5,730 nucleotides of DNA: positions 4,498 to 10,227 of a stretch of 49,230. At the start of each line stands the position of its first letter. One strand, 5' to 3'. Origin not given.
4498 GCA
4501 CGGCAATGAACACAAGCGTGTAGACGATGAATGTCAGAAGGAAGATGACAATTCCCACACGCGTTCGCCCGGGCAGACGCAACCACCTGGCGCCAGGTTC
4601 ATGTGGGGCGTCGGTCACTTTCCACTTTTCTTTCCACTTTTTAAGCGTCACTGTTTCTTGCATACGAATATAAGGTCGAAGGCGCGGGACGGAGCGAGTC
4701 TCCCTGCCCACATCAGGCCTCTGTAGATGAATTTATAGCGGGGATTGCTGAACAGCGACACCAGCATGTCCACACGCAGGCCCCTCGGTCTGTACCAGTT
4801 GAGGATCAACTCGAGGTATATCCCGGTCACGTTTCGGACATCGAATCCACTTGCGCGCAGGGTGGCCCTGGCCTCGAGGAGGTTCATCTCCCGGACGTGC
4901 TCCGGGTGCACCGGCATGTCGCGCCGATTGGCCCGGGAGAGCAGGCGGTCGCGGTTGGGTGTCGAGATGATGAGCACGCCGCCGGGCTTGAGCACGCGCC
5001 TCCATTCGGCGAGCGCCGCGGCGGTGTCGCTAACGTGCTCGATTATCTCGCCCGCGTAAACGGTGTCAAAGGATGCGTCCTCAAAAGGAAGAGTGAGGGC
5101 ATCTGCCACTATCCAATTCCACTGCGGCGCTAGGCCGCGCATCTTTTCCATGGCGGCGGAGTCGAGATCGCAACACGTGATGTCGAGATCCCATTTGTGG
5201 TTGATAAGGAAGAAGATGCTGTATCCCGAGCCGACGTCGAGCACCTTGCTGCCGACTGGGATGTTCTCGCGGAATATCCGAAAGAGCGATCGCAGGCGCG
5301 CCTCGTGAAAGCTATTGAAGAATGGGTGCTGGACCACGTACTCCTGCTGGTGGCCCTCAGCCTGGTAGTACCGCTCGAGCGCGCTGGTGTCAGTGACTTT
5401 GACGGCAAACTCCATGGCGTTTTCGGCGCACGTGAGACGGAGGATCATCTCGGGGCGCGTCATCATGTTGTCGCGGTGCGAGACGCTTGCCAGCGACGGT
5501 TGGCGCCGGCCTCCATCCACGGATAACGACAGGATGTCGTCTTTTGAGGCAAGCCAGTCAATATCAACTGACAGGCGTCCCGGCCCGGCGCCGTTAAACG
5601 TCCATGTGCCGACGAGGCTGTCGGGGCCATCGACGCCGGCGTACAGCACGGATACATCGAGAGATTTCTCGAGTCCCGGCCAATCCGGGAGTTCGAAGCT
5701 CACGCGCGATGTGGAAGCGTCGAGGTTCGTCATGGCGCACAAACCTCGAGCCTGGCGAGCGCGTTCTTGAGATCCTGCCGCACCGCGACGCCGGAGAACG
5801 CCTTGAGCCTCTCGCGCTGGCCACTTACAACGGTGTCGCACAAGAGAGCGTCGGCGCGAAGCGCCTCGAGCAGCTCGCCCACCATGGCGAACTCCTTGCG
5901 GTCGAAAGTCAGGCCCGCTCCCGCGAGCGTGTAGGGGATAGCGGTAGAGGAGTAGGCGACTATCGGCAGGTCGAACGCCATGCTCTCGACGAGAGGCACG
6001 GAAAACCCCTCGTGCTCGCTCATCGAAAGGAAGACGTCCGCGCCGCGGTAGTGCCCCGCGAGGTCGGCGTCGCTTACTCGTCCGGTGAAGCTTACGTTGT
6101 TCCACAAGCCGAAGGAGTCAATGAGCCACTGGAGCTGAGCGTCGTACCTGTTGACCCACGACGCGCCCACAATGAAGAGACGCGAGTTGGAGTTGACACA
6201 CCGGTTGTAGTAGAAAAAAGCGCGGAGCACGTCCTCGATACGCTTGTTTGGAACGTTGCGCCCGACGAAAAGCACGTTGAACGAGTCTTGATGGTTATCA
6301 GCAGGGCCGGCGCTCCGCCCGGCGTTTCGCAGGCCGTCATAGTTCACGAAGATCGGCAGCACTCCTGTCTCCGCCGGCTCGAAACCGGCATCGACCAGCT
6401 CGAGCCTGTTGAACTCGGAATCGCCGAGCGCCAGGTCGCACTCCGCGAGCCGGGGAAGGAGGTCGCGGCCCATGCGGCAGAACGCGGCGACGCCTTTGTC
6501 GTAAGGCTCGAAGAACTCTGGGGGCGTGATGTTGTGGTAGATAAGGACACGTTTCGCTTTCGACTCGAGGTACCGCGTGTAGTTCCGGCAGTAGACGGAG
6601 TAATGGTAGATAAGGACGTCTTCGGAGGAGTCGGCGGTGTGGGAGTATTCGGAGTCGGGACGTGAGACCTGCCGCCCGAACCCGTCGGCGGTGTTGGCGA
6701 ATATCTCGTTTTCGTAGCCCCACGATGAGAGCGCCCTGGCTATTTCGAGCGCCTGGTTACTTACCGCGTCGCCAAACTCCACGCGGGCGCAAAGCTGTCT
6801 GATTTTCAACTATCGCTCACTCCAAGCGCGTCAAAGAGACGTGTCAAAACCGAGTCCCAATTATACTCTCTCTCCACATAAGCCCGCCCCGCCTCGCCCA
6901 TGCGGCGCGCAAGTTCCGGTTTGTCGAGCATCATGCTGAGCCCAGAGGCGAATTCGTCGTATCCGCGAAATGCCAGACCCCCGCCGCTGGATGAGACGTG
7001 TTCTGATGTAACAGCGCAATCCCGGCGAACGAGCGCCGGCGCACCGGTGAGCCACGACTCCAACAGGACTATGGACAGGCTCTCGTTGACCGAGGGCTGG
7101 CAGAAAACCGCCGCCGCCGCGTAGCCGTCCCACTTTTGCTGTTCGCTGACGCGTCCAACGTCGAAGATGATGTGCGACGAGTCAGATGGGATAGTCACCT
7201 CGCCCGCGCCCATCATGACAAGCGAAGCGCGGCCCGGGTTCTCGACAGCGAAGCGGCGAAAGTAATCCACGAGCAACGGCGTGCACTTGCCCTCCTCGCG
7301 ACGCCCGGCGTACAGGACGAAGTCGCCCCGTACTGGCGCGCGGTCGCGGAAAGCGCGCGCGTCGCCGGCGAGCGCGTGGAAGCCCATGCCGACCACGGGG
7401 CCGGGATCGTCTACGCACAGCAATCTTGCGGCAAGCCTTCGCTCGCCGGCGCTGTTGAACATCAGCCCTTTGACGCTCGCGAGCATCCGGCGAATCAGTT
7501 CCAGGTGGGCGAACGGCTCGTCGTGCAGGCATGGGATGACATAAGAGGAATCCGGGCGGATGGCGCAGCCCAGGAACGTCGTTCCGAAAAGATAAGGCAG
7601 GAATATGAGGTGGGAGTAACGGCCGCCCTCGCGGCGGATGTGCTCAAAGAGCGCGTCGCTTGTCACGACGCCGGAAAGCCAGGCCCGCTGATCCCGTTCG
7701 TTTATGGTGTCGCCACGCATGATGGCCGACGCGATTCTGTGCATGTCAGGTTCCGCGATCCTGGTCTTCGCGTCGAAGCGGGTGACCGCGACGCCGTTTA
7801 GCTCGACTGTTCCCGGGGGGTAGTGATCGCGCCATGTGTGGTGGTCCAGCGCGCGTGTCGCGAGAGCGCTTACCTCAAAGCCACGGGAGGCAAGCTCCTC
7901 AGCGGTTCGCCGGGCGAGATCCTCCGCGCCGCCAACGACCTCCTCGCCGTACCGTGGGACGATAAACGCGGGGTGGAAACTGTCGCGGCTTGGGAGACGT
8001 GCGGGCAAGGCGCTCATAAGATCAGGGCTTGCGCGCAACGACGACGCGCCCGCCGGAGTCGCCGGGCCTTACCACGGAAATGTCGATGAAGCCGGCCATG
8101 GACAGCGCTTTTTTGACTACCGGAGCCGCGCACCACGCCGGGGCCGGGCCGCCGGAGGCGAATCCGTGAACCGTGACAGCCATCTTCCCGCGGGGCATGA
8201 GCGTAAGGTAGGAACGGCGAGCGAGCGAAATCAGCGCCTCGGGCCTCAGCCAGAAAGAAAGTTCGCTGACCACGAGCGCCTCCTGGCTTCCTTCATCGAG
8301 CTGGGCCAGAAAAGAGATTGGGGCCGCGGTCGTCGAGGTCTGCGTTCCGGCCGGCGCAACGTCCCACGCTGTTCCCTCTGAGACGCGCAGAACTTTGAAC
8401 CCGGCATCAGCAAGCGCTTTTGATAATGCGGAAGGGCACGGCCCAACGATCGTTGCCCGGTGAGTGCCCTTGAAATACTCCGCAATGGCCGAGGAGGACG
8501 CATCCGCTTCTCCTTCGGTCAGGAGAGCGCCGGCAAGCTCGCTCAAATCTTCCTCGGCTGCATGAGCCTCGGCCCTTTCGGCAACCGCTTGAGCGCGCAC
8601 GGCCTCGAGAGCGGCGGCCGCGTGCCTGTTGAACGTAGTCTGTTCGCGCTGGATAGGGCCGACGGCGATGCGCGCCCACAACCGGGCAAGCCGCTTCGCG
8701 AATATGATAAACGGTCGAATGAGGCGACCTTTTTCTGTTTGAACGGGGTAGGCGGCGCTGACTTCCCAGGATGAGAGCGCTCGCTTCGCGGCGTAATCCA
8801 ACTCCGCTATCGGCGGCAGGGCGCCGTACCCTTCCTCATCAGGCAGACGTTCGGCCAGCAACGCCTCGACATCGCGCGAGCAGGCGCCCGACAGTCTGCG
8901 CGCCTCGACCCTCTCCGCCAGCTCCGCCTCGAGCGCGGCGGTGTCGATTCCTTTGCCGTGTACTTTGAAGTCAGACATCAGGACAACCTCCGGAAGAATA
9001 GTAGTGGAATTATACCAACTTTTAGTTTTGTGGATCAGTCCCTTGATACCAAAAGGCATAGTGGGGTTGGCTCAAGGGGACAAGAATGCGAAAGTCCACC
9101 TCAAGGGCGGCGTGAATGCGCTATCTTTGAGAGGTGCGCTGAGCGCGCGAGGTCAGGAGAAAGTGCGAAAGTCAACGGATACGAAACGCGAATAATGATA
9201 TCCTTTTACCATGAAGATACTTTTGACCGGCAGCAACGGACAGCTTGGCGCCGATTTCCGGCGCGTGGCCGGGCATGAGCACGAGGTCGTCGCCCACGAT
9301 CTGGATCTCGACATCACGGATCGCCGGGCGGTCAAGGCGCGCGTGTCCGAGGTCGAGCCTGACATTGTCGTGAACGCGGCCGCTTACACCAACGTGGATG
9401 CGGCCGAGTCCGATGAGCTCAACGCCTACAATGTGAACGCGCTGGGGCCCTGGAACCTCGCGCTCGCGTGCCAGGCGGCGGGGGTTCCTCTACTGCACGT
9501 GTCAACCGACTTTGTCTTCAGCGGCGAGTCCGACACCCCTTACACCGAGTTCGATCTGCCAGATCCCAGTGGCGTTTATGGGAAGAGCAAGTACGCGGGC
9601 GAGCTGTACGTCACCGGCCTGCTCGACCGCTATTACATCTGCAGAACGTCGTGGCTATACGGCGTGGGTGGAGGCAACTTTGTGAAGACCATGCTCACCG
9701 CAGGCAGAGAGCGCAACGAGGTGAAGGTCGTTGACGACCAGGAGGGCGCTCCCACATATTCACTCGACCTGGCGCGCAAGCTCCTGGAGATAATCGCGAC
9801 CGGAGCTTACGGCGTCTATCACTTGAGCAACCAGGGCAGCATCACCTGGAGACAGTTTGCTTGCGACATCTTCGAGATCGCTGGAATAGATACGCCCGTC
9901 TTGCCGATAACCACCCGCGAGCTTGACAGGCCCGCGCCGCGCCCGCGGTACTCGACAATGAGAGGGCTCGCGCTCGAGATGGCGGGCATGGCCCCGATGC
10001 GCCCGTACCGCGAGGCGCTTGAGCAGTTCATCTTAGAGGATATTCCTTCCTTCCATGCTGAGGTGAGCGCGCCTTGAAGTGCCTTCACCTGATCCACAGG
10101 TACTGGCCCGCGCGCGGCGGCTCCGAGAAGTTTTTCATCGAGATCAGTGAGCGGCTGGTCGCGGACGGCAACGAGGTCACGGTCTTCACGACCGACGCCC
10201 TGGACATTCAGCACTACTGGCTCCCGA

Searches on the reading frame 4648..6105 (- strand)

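Call 5: search_protein_families(library=pfam, proteins=[window:4648-6105:-], max_evalue=0.01)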
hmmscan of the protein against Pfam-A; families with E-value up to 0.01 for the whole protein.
window:4648-6105:- (485 aa): 8 families
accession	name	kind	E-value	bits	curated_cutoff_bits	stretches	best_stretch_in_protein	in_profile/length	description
PF08241.18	Methyltransf_11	-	2e-20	73.6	21.2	1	289-380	1-95/95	Methyltransferase domain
PF13649.12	Methyltransf_25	-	1.8e-16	61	27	1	288-376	1-97/97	Methyltransferase domain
PF13489.12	Methyltransf_23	-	1.4e-13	51.3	27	1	269-424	7-162/164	Methyltransferase domain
PF08242.18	Methyltransf_12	-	1.2e-12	48.8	30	1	291-378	3-98/98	Methyltransferase domain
PF13847.12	Methyltransf_31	-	1.3e-11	44.8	27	1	285-389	4-114/145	Methyltransferase domain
PF01209.24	Ubie_methyltran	-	6.4e-09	35.9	20.1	1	307-380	73-151/233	ubiE/COQ5 methyltransferase family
PF20922.3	Anamorsin_N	-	0.0006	20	27.1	1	340-385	46-92/163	Anamorsin, N-terminal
PF07021.18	MetW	-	0.0054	16.8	21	1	274-384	3-111/193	Methionine biosynthesis protein MetW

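Call 14: search_protein_families(library=ncbifam, proteins=[window:4648-6105:-], max_evalue=0.01)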
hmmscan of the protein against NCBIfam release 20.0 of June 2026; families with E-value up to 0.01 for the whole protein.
window:4648-6105:- (485 aa): 33 families (the best 25 are shown)
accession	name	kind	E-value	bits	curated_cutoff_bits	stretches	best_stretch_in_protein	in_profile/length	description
NF045667.1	MTase_DVU1556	equivalog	6.2e-17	61.8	155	1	281-425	19-164/213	DVU_1556 family methyltransferase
NF041255.1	mycofact_MftM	equivalog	7.8e-12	45.1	200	1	283-372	138-233/289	mycofactocin oligosaccharide methyltransferase MftM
TIGR01934.1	MenG_MenH_UbiE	subfamily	1.1e-11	44.4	158.35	1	284-381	39-142/223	ubiquinone/menaquinone biosynthesis methyltransferase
NF001241.0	PRK00216.1-2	equivalog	1.6e-11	44.3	327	1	282-381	49-148/231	demethylmenaquinone methyltransferase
TIGR02072.1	BioC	equivalog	5.3e-11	42.8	184.95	1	274-388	23-140/244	malonyl-ACP O-methyltransferase BioC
TIGR01983.1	UbiG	equivalog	1.1e-09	38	102.95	1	284-387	49-158/228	bifunctional 2-polyprenyl-6-hydroxyphenol methylase/3-demethylubiquinol 3-O-methyltransferase UbiG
NF001244.0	PRK00216.1-5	equivalog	9.5e-09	34.9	216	1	307-380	79-153/236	bifunctional demethylmenaquinone methyltransferase/2-methoxy-6-polyprenyl-1,4-benzoquinol methylase UbiE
NF047649.1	MTase_UXPK_star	exception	1.1e-08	34.5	460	1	285-381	78-182/283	methyltransferase/UXPK-star double selenoprotein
NF052510.1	methyltran_MpqE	exception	2.6e-08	33.5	335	1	285-379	47-150/234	methyl-plastoquinone biosynthesis methyltransferase MpqE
NF001242.0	PRK00216.1-3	equivalog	7.7e-08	32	351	1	286-379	72-174/258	bifunctional demethylmenaquinone methyltransferase/2-methoxy-6-polyprenyl-1,4-benzoquinol methylase UbiE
NF007610.0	PRK10258.1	equivalog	1.1e-07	31.5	342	1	287-384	45-142/251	malonyl-ACP O-methyltransferase BioC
NF045823.1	PthPhpthDimycoMt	equivalog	2.1e-07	30.4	300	1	285-379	67-165/256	phthiotriol/phenolphthiotriol dimycocerosates methyltransferase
NF001240.0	PRK00216.1-1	equivalog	2.5e-07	30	378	1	323-380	111-168/251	bifunctional demethylmenaquinone methyltransferase/2-methoxy-6-polyprenyl-1,4-benzoquinol methylase UbiE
NF001243.0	PRK00216.1-4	equivalog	3.1e-07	30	235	1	329-380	100-151/237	demethylmenaquinone methyltransferase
NF041537.1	ArsM_AhpD_UU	exception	5.8e-07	28.6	510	1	284-381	76-181/345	arsenite methyltransferase/AhpD domain selenoprotein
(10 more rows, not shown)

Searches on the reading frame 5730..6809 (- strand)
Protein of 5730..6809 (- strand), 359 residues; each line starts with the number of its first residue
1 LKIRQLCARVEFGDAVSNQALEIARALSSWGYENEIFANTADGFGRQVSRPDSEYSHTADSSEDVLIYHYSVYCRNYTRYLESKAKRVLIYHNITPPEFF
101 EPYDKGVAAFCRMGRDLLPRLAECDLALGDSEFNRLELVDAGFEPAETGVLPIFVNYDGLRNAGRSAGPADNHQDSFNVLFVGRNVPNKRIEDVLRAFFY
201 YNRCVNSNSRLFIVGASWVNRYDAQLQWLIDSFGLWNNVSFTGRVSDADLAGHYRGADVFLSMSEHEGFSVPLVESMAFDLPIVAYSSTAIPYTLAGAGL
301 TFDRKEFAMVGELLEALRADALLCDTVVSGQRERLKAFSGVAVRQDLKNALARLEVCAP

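Call 5: search_protein_families(library=pfam, proteins=[window:5730-6809:-], max_evalue=0.01)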
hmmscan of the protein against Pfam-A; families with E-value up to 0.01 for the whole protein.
window:5730-6809:- (359 aa): 4 families
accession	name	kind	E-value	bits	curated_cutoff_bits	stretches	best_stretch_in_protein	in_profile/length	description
PF00534.26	Glycos_transf_1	-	4e-21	75.7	26.4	1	175-294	14-130/172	Glycosyl transferases group 1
PF13692.12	Glyco_trans_1_4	-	1.6e-18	67.7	27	1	178-303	3-125/142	Glycosyl transferases group 1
PF20706.3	GT4-conflict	-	0.00033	20.2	26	1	169-289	192-314/385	Family 4 Glycosyltransferase in conflict systems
PF13524.12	Glyco_trans_1_2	-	0.0027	18.1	25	1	211-306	17-101/144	Glycosyl transferase-like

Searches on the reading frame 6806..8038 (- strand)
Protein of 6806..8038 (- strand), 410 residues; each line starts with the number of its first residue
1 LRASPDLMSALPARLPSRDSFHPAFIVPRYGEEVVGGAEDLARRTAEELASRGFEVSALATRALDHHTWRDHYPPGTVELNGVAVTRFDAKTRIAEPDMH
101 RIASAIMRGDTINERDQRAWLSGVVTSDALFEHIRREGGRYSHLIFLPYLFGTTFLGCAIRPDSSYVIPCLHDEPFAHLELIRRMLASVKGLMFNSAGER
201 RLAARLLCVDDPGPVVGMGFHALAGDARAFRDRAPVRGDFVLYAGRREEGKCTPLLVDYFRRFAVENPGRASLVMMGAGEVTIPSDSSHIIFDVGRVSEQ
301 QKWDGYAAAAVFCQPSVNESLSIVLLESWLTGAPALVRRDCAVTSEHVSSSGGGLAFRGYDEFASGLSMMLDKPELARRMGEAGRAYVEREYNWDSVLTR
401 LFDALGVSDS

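Call 5: search_protein_families(library=pfam, proteins=[window:6806-8038:-], max_evalue=0.01)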
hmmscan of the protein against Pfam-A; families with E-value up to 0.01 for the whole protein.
window:6806-8038:- (410 aa): 4 families
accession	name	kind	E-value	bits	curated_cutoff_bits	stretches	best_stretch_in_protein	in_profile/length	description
PF00534.26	Glycos_transf_1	-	2.8e-09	37.2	26.4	1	240-385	17-170/172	Glycosyl transferases group 1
PF13692.12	Glyco_trans_1_4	-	4.7e-07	30.6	27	1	241-371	4-140/142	Glycosyl transferases group 1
PF13524.12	Glyco_trans_1_2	-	2.3e-06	28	25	1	294-402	32-143/144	Glycosyl transferase-like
PF13579.12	Glyco_trans_4_4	-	0.0015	19.4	29.7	0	36-205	1-144/158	Glycosyl transferase 4-like domain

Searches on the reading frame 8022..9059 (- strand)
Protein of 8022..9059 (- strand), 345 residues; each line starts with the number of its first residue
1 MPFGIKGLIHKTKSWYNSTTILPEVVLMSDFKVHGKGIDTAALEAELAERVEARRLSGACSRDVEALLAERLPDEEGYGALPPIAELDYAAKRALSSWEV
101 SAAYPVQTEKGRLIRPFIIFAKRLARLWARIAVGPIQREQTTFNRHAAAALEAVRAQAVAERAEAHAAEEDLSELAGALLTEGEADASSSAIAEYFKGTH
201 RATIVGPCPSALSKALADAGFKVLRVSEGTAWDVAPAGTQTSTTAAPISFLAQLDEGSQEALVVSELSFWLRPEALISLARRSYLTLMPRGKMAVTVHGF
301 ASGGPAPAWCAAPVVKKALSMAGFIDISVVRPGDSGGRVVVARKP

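Call 5: search_protein_families(library=pfam, proteins=[window:8022-9059:-], max_evalue=0.01)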
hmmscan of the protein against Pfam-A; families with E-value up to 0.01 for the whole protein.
window:8022-9059:- (345 aa): 0 families

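Call 14: search_protein_families(library=ncbifam, proteins=[window:8022-9059:-], max_evalue=0.01)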
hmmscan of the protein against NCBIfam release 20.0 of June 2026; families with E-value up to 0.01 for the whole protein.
window:8022-9059:- (345 aa): 0 families

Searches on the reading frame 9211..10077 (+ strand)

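Call 5: search_protein_families(library=pfam, proteins=[window:9211-10077:+], max_evalue=0.01)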
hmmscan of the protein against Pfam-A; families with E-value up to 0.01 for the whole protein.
window:9211-10077:+ (288 aa): 6 families
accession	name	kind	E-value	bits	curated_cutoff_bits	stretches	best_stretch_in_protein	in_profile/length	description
PF04321.23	RmlD_sub_bind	-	5.8e-93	311.5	27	1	1-274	1-282/287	RmlD substrate binding domain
PF01370.27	Epimerase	-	1.3e-20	74.3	20.9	1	3-176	1-204/240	NAD dependent epimerase/dehydratase family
PF16363.11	GDP_Man_Dehyd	-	1.8e-12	47.8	27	1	31-141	57-171/332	GDP-mannose 4,6 dehydratase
PF02719.21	Polysacc_synt_2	-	7.6e-08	32.3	20.2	1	33-100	61-129/293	Polysaccharide biosynthesis protein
PF07993.18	NAD_binding_4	-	0.00025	20.7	20.1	1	50-134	89-188/258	Male sterility protein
PF01073.25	3Beta_HSD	-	0.008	15.7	22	0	31-103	50-121/280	3-beta hydroxysteroid dehydrogenase/isomerase family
